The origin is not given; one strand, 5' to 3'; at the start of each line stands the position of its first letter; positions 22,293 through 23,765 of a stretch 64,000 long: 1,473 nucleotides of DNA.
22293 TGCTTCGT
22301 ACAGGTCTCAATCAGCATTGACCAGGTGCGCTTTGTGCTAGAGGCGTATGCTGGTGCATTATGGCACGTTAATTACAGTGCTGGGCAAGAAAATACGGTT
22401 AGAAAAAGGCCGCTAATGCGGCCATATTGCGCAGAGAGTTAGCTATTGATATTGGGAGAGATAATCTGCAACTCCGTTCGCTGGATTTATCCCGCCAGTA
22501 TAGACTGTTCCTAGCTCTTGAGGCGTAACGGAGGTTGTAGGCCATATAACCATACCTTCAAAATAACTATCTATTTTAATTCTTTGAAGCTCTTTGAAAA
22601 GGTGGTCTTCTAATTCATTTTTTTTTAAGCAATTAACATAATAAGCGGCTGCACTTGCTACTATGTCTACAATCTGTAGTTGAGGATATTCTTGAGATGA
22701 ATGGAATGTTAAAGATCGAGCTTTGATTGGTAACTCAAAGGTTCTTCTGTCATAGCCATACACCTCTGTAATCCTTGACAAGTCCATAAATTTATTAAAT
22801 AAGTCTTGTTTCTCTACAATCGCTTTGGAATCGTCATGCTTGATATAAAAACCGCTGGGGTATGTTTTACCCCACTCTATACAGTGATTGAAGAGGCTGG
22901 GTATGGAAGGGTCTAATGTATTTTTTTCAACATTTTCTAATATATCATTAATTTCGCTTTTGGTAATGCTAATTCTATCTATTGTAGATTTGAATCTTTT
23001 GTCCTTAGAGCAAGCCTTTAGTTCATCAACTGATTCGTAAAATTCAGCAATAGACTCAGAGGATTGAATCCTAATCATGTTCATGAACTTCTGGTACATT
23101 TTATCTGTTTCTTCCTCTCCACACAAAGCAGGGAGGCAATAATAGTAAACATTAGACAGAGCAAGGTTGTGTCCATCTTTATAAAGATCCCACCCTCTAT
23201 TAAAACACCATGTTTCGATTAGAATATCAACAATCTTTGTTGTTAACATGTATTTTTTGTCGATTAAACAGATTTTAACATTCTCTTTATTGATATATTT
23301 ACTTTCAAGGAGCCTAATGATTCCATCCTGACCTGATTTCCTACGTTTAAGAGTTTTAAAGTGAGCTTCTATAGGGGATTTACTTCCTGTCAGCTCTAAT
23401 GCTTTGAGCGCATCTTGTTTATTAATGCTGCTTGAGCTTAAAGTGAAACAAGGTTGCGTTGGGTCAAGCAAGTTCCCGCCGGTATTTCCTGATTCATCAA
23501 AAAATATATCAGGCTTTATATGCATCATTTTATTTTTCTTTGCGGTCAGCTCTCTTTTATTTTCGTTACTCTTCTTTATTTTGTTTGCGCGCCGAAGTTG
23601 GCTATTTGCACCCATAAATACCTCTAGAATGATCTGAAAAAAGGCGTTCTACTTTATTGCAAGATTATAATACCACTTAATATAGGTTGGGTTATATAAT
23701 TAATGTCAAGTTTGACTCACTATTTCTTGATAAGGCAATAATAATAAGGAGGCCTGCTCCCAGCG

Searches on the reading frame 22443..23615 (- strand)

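Call 90: search_protein_families(library=pfam, proteins=[window:22443-23615:-], max_evalue=0.001)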
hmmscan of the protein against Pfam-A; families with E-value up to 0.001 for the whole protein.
window:22443-23615:- (390 aa): 1 family
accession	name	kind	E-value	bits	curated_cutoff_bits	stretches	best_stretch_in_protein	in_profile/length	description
PF12686.12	DUF3800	-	2.9e-11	44.7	21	1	37-325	2-148/149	Protein of unknown function (DUF3800)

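Call 91: search_protein_families(library=padloc, proteins=[window:22443-23615:-], max_evalue=0.001)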
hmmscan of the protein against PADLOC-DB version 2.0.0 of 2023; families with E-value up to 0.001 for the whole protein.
window:22443-23615:- (390 aa): 1 family
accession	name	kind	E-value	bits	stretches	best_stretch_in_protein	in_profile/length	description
PDLC00381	SduA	-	0.00056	17.3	1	172-248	51-131/342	DUF4263 domain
